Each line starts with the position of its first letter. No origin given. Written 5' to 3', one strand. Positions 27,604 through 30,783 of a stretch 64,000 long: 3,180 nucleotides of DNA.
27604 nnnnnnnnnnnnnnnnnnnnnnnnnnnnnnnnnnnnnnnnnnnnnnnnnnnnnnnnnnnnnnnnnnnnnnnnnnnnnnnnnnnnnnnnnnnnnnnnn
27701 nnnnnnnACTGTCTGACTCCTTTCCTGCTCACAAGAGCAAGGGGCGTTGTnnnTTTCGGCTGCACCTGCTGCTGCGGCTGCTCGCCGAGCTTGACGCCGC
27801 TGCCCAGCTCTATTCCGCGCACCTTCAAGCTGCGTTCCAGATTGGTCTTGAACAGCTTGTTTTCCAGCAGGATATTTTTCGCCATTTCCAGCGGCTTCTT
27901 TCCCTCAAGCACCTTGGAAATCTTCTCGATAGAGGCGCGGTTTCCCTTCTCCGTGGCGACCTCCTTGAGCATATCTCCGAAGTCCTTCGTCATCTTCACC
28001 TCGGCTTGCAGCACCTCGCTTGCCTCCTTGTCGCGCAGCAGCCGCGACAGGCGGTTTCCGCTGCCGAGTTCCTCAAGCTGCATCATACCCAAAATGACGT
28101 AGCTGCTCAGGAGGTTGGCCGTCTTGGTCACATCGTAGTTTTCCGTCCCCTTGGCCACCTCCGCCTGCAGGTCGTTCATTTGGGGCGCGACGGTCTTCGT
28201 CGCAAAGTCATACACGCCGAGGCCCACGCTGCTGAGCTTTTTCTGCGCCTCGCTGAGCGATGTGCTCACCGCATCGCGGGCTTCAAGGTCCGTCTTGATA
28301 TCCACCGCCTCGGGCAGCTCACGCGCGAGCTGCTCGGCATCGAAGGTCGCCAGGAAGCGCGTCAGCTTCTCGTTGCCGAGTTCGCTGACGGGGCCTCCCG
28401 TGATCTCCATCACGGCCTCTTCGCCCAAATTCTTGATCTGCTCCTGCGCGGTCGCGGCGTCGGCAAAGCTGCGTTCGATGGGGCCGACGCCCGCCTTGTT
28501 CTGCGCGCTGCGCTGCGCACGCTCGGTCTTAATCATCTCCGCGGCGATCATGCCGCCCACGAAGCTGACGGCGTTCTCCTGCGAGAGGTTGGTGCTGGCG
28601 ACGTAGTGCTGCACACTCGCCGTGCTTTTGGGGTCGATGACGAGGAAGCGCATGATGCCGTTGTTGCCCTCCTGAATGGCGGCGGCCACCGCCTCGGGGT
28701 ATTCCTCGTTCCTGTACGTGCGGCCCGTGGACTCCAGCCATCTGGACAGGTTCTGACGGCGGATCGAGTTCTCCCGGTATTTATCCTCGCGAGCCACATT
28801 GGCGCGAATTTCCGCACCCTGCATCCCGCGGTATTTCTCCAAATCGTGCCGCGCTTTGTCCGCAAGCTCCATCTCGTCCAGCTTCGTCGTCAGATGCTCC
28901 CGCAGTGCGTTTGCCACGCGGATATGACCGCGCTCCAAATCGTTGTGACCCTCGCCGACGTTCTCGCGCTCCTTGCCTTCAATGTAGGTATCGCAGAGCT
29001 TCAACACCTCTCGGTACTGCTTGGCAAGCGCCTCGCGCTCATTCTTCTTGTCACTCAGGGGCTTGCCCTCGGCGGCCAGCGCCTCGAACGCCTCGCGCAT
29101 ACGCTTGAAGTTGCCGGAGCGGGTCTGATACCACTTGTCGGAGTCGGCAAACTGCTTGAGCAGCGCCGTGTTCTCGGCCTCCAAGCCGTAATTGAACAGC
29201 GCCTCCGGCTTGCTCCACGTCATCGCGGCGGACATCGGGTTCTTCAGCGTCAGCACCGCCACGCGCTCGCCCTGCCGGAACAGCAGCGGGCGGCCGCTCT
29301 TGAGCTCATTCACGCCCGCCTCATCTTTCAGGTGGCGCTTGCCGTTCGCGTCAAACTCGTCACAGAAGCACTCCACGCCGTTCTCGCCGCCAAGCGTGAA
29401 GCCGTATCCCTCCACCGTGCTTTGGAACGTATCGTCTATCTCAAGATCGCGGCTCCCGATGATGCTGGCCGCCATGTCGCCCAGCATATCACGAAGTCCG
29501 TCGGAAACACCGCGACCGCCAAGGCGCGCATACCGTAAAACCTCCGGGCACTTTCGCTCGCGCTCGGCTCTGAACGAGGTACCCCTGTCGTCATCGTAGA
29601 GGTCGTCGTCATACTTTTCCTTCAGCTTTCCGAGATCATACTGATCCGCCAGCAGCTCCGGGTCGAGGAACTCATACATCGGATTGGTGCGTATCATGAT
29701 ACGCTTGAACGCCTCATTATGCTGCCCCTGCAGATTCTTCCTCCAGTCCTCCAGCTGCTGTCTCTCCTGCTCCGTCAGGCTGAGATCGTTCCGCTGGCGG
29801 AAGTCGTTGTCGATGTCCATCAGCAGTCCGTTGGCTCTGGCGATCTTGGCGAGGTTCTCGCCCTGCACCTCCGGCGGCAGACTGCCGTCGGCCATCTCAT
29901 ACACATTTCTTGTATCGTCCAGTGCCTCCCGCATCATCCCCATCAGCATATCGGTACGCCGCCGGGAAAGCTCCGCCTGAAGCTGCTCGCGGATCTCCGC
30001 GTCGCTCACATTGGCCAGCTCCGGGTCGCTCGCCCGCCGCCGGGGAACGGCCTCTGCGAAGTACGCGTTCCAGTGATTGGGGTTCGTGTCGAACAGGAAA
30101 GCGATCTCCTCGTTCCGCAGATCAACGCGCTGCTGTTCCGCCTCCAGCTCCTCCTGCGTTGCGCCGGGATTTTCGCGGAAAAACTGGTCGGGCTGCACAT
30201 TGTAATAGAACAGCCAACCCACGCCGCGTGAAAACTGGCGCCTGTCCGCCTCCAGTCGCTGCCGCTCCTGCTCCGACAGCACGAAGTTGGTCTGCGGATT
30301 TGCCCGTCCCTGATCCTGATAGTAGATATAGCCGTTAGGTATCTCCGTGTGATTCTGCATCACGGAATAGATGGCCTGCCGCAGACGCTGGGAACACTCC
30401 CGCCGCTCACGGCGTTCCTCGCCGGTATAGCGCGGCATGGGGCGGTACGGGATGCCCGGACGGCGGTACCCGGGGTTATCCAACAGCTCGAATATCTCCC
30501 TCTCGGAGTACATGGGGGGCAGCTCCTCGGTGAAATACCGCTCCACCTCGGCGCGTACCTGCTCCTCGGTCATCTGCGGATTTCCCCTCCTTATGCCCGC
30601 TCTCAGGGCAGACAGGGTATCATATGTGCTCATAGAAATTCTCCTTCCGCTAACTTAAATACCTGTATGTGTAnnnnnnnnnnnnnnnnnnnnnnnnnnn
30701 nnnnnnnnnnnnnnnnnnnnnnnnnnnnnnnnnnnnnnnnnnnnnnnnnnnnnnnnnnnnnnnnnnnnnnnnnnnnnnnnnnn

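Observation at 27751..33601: Two tandem paralogues of about 970 aa without signal peptides share a near-identical C-terminal tail, making them candidate T4SS substrates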

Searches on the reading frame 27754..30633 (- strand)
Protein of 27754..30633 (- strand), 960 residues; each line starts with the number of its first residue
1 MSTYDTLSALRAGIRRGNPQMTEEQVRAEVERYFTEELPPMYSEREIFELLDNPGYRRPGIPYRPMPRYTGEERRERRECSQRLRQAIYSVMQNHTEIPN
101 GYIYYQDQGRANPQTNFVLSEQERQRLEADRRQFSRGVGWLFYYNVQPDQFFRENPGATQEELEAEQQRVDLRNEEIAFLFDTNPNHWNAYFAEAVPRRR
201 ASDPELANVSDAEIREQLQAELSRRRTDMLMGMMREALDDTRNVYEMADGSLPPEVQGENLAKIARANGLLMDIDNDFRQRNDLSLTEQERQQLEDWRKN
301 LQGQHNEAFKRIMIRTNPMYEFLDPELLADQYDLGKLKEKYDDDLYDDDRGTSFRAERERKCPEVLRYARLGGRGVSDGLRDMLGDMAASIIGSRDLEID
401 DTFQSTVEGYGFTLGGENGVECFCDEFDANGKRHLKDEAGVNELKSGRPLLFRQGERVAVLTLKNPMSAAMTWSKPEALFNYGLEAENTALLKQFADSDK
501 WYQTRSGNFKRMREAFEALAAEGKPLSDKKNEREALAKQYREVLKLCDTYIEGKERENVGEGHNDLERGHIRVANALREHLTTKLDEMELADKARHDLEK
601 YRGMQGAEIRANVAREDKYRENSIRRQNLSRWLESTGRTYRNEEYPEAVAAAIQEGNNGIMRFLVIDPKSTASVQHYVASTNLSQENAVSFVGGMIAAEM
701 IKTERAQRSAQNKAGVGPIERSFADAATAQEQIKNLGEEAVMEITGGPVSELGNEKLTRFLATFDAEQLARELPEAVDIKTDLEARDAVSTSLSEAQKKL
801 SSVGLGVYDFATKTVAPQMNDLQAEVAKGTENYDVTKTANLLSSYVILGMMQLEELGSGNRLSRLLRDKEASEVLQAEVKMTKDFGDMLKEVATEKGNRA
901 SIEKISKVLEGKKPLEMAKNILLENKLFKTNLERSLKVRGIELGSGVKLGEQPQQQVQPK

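Call 6: search_protein_families(library=pfam, proteins=[window:27754-30633:-], max_evalue=1)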
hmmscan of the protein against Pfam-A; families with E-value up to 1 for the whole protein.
window:27754-30633:- (960 aa): 2 families
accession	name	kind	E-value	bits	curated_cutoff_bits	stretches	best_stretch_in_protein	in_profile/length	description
PF18993.5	Rv0078B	-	0.0012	19.3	27.1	1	7-35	20-48/63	Rv0078B-related antitoxin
PF02608.20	Bmp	-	0.072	12.5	24.1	1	659-705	83-126/301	ABC transporter substrate-binding protein PnrA-like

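Call 7: search_protein_families(library=ncbifam, proteins=[window:27754-30633:-], max_evalue=1)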
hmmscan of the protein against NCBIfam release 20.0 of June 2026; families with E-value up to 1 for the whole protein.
window:27754-30633:- (960 aa): 1 family
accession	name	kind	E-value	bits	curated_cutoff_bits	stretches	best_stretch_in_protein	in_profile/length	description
TIGR00291.1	RNA_SBDS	equivalog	0.12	11.7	126.55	1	894-934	52-92/231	ribosome assembly factor SBDS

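Call 11: find_homologous_proteins(query=window:27754-30633:-)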
Query window:27754-30633:- (960 aa): 17 proteins with E <= 0.001 among 8000 candidates.
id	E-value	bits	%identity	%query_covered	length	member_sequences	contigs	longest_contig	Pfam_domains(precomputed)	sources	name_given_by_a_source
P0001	0.0e+0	2137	100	100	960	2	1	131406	PF18993.7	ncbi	-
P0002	0.0e+0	1967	93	100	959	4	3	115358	-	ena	-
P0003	0.0e+0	1484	70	100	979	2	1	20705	-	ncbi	-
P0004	0.0e+0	1295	62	100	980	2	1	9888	-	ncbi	-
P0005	0.0e+0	1258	61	100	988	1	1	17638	-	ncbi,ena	-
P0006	0.0e+0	1240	59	100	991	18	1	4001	-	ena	-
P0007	0.0e+0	1062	53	100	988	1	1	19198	-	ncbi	-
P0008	7.2e-270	917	48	99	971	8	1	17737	-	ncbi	-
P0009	2.2e-263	895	48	99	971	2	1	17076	-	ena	-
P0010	2.2e-166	574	38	99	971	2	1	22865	-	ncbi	-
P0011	5.3e-161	556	38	99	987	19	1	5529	-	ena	-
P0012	2.5e-159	551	37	99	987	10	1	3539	-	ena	-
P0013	3.2e-154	534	36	99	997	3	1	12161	-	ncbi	-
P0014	1.9e-150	521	36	98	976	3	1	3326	-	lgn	-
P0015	3.2e-148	514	36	100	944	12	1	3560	-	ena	-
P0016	6.7e-148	513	35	99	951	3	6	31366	-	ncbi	-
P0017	1.1e-141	493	34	96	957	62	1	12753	-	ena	-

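Call 17: find_encoding_contigs(protein=P0016, flank=10000, max_places=3)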
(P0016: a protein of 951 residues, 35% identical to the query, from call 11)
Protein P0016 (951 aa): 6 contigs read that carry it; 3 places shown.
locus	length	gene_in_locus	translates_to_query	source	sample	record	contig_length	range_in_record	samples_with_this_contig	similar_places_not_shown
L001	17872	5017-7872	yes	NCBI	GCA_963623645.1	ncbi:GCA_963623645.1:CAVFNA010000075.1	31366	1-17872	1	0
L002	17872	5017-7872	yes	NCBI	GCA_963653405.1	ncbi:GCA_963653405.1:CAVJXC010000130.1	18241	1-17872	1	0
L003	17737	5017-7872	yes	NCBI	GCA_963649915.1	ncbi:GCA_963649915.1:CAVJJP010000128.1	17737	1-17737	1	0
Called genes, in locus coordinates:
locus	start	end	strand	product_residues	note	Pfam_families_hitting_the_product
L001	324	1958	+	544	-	PF07228:SpoIIE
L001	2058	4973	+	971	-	-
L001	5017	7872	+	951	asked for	-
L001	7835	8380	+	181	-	PF00248:Aldo_ket_red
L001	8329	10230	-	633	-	PF13154:DUF3991, PF13155:Toprim_2, PF13481:AAA_25, PF03796:DnaB_C (faint), PF06745:ATPase (faint)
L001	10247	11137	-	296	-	PF03389:MobA_MobL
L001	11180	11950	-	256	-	-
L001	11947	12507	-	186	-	PF04542:Sigma70_r2 (weak), PF08281:Sigma70_r4_2, PF04545:Sigma70_r4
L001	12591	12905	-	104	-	-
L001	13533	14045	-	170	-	PF07751:Abi_2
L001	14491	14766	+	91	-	PF19605:DUF6110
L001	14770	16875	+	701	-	PF00122:E1-E2_ATPase, PF00702:Hydrolase, PF12710:HAD (weak)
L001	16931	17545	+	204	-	PF01209:Ubie_methyltran, PF13489:Methyltransf_23, PF05219:DREV, PF13847:Methyltransf_31, PF08241:Methyltransf_11, PF08242:Methyltransf_12, PF13649:Methyltransf_25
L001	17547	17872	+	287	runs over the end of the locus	PF23023:Anti-Pycsar_Apyc1 (weak), PF00753:Lactamase_B, PF19583:ODP (weak)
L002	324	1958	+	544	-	PF07228:SpoIIE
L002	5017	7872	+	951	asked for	-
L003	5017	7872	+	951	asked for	-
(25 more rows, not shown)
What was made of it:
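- SpoIIE lies directly upstream in L001 (call 17)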

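Call 18: find_encoding_contigs(protein=P0010, flank=10000, max_places=3)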
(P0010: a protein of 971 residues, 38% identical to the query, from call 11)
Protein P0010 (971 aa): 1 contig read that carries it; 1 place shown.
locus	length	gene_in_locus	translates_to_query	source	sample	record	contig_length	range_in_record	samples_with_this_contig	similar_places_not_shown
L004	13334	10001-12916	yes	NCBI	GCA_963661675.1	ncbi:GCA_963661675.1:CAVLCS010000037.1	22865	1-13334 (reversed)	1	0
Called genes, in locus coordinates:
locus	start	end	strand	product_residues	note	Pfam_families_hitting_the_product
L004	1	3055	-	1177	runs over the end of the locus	PF04997:RNA_pol_Rpb1_1, PF00623:RNA_pol_Rpb1_2, PF04983:RNA_pol_Rpb1_3, PF05000:RNA_pol_Rpb1_4, PF04998:RNA_pol_Rpb1_5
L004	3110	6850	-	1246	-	PF04563:RNA_pol_Rpb2_1, PF04561:RNA_pol_Rpb2_2, PF04565:RNA_pol_Rpb2_3, PF10385:RNA_pol_Rpb2_45, PF00562:RNA_pol_Rpb2_6, PF04560:RNA_pol_Rpb2_7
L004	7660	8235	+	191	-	-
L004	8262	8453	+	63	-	-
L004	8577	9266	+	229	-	PF13353:Fer4_12, PF04055:Radical_SAM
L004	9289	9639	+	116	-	PF03477:ATP-cone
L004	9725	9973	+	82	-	-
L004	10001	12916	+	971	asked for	-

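Call 19: find_related_loci(query=A1, collection=genome_contigs, flank=10000)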
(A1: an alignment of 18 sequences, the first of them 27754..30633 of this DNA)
Query A1 (960 aa) in genome_contigs; peptide patterns used: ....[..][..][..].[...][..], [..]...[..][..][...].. (x = any residue, [..] = any of these).
105 stretches matched a pattern; 11 encode a relative of the query (tblastn E <= 1e-3); 9 distinct loci.
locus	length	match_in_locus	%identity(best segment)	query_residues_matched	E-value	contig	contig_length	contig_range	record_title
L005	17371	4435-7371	70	1-960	0e+0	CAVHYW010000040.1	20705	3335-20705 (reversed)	bacterium isolate G02653-L1_cleanbin_000028 genome assembly, contig: Spades_G02653-L1_contig_1813, whole genome shotgun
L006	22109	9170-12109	61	1-960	0e+0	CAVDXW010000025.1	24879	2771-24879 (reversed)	Bacteroidaceae bacterium isolate H07675-L1_cleanbin_000031 genome assembly, contig: Spades_H07675-L1_contig_1622, whole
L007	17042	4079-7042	61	1-960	0e+0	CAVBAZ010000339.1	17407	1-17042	Bacteroidaceae bacterium isolate SRR8978300_cleanbin_000002 genome assembly, contig: Spades_SRR8978300_contig_98, whole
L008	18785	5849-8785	70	1-960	0e+0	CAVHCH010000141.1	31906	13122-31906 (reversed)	Bacteroidaceae bacterium isolate H07636-L1_cleanbin_000025 genome assembly, contig: Spades_H07636-L1_contig_616, whole g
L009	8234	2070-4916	48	4-950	0e+0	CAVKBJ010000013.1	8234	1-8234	Lachnospiraceae bacterium isolate G02637-L1_cleanbin_000014 genome assembly, contig: Spades_G02637-L1_contig_3611, whole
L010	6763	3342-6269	38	1-949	0e+0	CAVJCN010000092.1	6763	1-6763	Absicoccus sp. isolate H07677-L1_cleanbin_000022 genome assembly, contig: Spades_H07677-L1_contig_7210, whole genome sho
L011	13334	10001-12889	38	1-949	2e-174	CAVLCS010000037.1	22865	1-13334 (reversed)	Bulleidia sp. isolate G02639-L1_cleanbin_000005 genome assembly, contig: Spades_G02639-L1_contig_776, whole genome shotg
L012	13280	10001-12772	34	1-922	3e-143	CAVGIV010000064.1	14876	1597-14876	Paludibacteraceae bacterium isolate H07675-L1_cleanbin_000023 genome assembly, contig: Spades_H07675-L1_contig_3353, who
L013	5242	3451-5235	42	1-604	9e-129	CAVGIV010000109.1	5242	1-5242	Paludibacteraceae bacterium isolate H07675-L1_cleanbin_000023 genome assembly, contig: Spades_H07675-L1_contig_11793, wh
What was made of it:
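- The contigs that lack T4SS genes are short or end at the gene (calls 18, 19).
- Tried and rejected: Labels on the related metagenome-assembled genomes are mutually inconsistent (call 19).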

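Call 34: search_solved_structures(query=A1, max_evalue=10)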
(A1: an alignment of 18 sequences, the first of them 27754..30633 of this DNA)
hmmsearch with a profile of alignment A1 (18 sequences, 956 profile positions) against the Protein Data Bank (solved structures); distinct sequences matched with E-value up to 10: 1.
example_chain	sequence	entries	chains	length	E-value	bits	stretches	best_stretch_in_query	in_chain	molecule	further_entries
6gwc_C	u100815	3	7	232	1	10.5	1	731-820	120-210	iE5 ALPHAREP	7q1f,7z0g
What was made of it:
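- Tried and rejected: A PDB sequence-profile search gave nothing (call 34).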

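Call 36: predict_structure(alignment_id=A1)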
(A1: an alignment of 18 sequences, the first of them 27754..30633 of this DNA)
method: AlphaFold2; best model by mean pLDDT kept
length: 960 residues; sequences in the alignment: 18
mean_pLDDT: 86.9   pTM: 0.68
mean pLDDT of the five models: 86.9, 85.2, 83.8, 82.7, 82.6
residues with pLDDT >= 90: 482; 70-90: 421; 50-70: 37; < 50: 20
segments of 3 or more residues with pLDDT < 50: 502-504, 944-960
pLDDT, mean of each block of 10 residues (from residue 1): 89 89 92 93 95 90 90 96 91 81 85 81 91 89 87 91 94 94 94 95 90 95 96 95 89 90 92 88 92 90 88 93 92 94 95 94 93 90 90 88 92 80 90 89 93 91 86 94 91 83 67 92 88 93 95 83 81 93 96 93 90 84 68 84 87 91 77 72 93 94 90 84 84 94 89 87 89 89 82 82 77 87 82 89 90 71 76 85 87 85 86 82 73 77 47 32
secondary structure, 60 per line:
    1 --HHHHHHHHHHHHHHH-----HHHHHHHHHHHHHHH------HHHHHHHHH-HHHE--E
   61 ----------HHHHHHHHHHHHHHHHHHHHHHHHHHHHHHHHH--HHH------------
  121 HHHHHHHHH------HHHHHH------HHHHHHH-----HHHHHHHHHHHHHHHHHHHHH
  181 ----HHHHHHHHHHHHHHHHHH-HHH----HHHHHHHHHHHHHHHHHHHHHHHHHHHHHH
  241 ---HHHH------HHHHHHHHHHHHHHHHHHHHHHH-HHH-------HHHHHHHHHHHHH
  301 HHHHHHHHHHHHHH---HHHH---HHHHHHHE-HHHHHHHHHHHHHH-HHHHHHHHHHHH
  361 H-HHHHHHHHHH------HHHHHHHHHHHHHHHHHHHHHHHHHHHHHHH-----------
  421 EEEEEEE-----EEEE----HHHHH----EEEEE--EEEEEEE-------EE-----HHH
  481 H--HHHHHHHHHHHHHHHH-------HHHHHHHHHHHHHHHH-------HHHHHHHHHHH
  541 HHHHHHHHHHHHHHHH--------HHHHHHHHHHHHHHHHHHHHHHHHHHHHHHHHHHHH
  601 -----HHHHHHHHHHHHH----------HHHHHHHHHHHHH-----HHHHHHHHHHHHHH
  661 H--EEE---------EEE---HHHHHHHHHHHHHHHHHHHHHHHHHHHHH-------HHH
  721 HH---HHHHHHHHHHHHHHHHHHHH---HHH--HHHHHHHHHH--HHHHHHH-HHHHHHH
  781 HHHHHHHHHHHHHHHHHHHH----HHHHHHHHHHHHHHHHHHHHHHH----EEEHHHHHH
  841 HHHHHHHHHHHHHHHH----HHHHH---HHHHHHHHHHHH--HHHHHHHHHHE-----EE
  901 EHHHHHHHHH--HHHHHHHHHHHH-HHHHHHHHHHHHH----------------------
elements in order (helices of 4 or more, strands of 3 or more residues): H3-17 H23-37 H44-52 H71-103 H121-129 H136-141 H148-154 H160-180 H185-202 H211-240 H244-247 H254-276 H288-314 H318-321 H325-331 H334-347 H349-361 H363-372 H379-409 E421-427 E433-436 H441-445 E450-454 E457-463 H478-481 H484-499 H507-522 H530-556 H565-600 H606-618 H629-641 H647-661 E664-666 E676-678 H682-710 H718-722 H726-745 H754-763 H766-772 H774-800 H805-827 E832-834 H835-856 H861-865 H869-880 H883-892 E899-901 H902-910 H913-924 H926-938
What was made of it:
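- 27751..30633 (-): Gene A, 960 aa: downstream paralogue. AlphaFold2 model with pLDDT 86.9 and pTM 0.68, almost all alpha-helical with a small beta unit at residues 421-463 (call 36).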

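Call 38: fold_search(model_id=the predicted structure, library=pdb)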
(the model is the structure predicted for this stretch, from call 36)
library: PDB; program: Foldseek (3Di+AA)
matches with E <= 10: 128; with E <= 0.001: 0
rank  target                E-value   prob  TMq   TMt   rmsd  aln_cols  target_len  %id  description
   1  8zah_B                9.3e-01  0.30  0.07  0.24  21.1       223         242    8  Crystal structure of the channel protein CorA from Campylobacter jejuni (released 2024-06-19)
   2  8tl7_A                9.6e-01  0.06  0.09  0.11  30.2       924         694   14  CryoEM Structure of a Computationally Designed T3 Tetrahedral Nanocage (released 2024-03-13)
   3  5n77_C                1.0e+00  0.14  0.07  0.18  24.7       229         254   14  Crystal structure of the cytosolic domain of the CorA magnesium channel from Escherichia coli in complex with magnesiu (released 2017-07-12)
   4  8zah_A                1.3e+00  0.30  0.07  0.24  20.3       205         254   11  Crystal structure of the channel protein CorA from Campylobacter jejuni (released 2024-06-19)
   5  8vdr                  1.4e+00  0.04  0.10  0.06  36.5      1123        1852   11  Cryogenic electron microscopy model of full-length talin without R12 and FABD (released 2024-10-02)
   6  8rf0_A                1.5e+00  0.13  0.10  0.04  21.1       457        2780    9  WT-CGS sample in nanodisc (released 2024-03-20)
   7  8zak_B                1.6e+00  0.11  0.07  0.18  20.1       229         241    9  Crystal structure of the channel protein CorA from Campylobacter jejuni in complex with Ni2+ (released 2024-06-19)
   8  8rfe_A                1.6e+00  0.10  0.10  0.04  22.9       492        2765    9  CgsiGP2 sample in nanodisc (released 2024-03-20)
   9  1v4j_A                1.6e+00  0.07  0.06  0.15  27.6       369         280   10  Crystal Structure of Octaprenyl Pyrophosphate Synthase from Hyperthermophilic Thermotoga maritima V73Y mutant (released 2004-03-02)
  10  9ixm_A                1.7e+00  0.14  0.11  0.09  18.4       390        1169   12  Cryo-EM structure of Lactobacillus casei DdmDE bound with DNA (released 2025-01-01)
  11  5kpj                  1.9e+00  0.01  0.06  0.05  50.1      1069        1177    9  Mouse pgp methylated protein (released 2016-11-30)
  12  8tme_E                2.4e+00  0.06  0.07  0.15  24.8       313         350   13  Cryo-EM structure of CorA in complex with conformation-specific synthetic antibody C18 and 100 uM MgCl2, State MG0.1-1 (released 2025-02-12)
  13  4or2_A                2.4e+00  0.06  0.08  0.16  23.2       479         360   10  Human class C G protein-coupled metabotropic glutamate receptor 1 in complex with a negative allosteric modulator (released 2014-03-19)
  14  5fu7_E                2.6e+00  0.04  0.08  0.11  24.2       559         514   10  drosophila nanos NBR peptide bound to the NOT module of the human CCR4-NOT complex (released 2016-03-23)
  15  6mxt_A                2.8e+00  0.06  0.09  0.14  18.2       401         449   13  Crystal structure of human beta2 adrenergic receptor bound to salmeterol and Nb71 (released 2018-11-14)
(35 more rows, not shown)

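Call 39: search_protein_representatives(alignment_id=A1)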
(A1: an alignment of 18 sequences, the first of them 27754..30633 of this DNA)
Query: 18 sequences, 956 profile positions. Proteins with E-value up to 0.001 (for the whole library): 112; up to 1e-10: 77; up to 1e-30: 51. The best 112 are listed.
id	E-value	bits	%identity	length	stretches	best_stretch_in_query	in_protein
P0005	0.0e+00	1506.9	-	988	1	1-956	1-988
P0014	0.0e+00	1323.1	-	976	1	1-951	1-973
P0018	0.0e+00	1172.1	-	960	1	1-954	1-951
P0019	4.9e-277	938.3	-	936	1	1-938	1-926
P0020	2.1e-131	456.3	-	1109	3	135-920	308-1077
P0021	9.7e-119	414.4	-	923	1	1-921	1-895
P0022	1.9e-113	396.8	-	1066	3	166-929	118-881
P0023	1.2e-112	394.2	-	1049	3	171-934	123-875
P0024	2.6e-103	363.3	-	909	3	373-926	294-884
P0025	1.6e-102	360.7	-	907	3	371-921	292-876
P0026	3.4e-94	333.1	-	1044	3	169-942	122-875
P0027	3.9e-94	332.9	-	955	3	171-619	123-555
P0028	3.5e-90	319.9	-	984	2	131-945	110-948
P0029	5.4e-89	315.9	-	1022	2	171-897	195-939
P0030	2.2e-88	313.9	-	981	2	158-935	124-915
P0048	2.7e-53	197.8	-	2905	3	220-915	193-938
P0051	9.5e-50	186.0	-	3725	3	151-919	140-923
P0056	1.0e-43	166.1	-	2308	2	148-887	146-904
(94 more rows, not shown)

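Call 42: search_protein_families(library=pfam, proteins=[P0048, P0051, P0056], max_evalue=0.01)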
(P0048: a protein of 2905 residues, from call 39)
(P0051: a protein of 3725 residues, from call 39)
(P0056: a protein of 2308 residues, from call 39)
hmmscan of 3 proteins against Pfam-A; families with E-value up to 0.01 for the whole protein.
P0048 (2905 aa): 0 families

P0051 (3725 aa): 0 families

P0056 (2308 aa): 0 families
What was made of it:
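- Tried and rejected: The C-terminal extensions of the giant relatives have no Pfam domain, so a polymorphic-toxin reading has no support (call 42).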

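Call 44: search_dna_similar(query=window:27754-30633:-, collection=plasmids, mode=protein, max_evalue=0.001)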
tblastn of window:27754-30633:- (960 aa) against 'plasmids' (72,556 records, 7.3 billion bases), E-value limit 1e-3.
No match.
